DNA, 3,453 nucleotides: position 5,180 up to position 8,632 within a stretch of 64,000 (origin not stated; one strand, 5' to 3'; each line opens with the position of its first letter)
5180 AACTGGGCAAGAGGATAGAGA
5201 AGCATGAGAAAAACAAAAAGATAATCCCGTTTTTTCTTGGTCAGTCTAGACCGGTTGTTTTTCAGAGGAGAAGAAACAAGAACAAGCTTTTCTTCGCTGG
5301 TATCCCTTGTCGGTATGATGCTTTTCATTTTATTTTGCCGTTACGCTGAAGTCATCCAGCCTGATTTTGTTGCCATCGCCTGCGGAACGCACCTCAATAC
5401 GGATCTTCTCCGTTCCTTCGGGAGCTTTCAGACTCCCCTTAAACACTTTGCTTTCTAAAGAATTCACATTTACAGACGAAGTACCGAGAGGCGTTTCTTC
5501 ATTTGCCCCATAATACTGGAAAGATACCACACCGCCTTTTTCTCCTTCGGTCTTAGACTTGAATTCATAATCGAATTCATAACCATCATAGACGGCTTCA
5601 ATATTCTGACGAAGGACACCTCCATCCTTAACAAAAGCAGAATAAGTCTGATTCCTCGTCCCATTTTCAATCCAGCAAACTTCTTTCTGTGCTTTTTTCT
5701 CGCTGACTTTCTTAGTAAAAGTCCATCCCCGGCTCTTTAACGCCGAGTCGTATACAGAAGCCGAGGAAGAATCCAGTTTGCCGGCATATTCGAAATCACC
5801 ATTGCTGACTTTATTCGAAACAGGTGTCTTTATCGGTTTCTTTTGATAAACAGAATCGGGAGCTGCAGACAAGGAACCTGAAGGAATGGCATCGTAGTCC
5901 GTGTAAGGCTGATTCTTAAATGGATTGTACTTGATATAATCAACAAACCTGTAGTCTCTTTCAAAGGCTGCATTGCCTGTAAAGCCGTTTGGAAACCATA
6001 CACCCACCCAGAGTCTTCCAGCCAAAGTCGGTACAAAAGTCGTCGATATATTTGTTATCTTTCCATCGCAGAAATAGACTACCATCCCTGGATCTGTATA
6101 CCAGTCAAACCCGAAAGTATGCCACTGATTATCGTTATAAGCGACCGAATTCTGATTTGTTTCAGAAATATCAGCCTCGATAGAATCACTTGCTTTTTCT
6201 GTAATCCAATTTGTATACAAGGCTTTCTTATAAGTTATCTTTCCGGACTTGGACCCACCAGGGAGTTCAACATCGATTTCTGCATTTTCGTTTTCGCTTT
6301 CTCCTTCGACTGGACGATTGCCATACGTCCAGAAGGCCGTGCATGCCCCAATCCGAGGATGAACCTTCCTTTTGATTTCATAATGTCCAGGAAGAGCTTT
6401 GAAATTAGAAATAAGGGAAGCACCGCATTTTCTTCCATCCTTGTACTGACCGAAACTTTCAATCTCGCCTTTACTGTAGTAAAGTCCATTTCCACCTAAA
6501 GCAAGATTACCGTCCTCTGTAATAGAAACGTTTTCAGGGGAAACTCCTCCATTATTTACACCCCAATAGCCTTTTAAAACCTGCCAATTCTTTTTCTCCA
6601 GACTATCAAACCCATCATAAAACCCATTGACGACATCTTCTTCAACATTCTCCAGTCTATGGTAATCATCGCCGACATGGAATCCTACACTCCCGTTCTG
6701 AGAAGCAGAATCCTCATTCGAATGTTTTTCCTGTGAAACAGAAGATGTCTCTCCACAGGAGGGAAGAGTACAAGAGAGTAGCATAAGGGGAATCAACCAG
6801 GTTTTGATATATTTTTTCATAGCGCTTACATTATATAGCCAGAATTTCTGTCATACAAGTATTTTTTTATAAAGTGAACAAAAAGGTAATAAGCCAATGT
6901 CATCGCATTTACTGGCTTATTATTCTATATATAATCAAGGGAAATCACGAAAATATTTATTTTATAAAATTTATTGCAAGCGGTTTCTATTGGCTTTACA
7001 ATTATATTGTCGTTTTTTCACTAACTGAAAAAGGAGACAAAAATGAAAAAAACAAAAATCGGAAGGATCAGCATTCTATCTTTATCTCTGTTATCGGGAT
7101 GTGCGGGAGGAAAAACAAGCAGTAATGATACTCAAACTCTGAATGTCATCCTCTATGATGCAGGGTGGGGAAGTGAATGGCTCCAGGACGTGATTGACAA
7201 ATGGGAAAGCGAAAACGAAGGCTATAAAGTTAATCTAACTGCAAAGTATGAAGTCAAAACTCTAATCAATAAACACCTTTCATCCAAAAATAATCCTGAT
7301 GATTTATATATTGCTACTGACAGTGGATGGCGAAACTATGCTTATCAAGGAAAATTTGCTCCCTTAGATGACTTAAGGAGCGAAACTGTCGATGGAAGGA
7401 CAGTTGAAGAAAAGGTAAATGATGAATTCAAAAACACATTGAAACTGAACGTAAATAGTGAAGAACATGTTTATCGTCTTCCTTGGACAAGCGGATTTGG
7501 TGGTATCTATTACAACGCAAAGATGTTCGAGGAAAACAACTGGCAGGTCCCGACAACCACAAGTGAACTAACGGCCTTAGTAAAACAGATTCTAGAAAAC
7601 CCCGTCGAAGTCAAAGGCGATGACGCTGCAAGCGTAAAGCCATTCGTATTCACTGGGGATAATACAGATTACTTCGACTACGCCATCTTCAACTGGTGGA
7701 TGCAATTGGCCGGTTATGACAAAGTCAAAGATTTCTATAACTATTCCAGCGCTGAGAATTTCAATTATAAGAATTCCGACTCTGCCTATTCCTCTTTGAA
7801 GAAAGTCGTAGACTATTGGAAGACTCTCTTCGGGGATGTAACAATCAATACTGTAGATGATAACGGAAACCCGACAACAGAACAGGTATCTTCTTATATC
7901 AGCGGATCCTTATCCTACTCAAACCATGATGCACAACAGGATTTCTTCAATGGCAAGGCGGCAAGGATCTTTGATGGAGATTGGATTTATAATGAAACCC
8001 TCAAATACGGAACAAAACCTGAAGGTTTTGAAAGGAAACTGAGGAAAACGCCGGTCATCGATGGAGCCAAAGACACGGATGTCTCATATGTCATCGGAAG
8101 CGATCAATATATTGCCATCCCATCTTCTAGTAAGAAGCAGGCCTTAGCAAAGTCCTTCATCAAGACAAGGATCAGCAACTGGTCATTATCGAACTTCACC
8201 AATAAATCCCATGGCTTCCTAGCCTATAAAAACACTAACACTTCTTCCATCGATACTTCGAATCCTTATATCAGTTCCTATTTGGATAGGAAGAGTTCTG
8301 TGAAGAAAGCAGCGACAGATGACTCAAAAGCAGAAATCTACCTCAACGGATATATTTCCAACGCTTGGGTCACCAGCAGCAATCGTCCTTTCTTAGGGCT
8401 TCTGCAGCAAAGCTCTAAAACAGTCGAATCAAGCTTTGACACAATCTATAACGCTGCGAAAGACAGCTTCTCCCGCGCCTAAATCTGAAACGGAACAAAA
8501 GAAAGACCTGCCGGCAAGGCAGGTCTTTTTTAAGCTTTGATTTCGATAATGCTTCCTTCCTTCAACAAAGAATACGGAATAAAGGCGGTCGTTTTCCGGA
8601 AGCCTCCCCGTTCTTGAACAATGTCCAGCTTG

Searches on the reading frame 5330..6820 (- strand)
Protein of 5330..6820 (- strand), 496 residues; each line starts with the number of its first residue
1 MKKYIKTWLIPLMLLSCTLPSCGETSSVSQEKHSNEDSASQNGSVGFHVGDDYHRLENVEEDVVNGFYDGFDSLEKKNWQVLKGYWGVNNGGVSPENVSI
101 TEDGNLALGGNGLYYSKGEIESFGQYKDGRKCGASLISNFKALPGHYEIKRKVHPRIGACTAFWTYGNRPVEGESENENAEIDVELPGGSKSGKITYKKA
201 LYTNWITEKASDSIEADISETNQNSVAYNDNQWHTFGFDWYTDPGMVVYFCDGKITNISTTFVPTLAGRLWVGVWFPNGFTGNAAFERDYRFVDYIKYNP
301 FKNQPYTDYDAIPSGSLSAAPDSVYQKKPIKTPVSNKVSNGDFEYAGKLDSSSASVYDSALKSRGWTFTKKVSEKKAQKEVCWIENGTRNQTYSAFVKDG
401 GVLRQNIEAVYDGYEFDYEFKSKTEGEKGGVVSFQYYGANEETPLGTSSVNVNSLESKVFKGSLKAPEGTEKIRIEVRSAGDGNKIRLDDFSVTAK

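Call 89: search_protein_families(library=pfam, proteins=[window:5330-6820:-], max_evalue=0.0001)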
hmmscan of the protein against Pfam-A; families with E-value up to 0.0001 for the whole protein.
window:5330-6820:- (496 aa): 1 family
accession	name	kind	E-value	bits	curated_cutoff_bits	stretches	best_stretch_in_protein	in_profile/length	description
PF00722.28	Glyco_hydro_16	-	7.6e-09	35.7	22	1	131-257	29-133/175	Glycosyl hydrolases family 16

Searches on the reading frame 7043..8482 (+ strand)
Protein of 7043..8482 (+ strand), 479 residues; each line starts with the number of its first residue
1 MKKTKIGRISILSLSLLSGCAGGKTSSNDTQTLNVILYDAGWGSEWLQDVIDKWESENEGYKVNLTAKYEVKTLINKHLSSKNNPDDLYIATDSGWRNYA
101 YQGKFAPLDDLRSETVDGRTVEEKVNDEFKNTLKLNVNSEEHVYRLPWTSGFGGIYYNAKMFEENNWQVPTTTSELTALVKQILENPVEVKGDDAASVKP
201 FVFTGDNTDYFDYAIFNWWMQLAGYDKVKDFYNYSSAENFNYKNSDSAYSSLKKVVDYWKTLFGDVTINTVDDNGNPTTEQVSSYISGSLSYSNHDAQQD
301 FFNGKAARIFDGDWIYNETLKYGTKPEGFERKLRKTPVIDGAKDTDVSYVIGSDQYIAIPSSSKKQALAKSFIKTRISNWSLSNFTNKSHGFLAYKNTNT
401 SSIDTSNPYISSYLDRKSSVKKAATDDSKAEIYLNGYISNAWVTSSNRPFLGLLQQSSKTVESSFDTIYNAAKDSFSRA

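Call 89: search_protein_families(library=pfam, proteins=[window:7043-8482:+], max_evalue=0.0001)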
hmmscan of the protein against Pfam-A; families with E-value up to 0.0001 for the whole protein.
window:7043-8482:+ (479 aa): 1 family
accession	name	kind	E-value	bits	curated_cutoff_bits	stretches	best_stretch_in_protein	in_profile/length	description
PF01547.30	SBP_bac_1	-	1e-15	59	26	1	44-374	5-298/307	Bacterial extracellular solute-binding protein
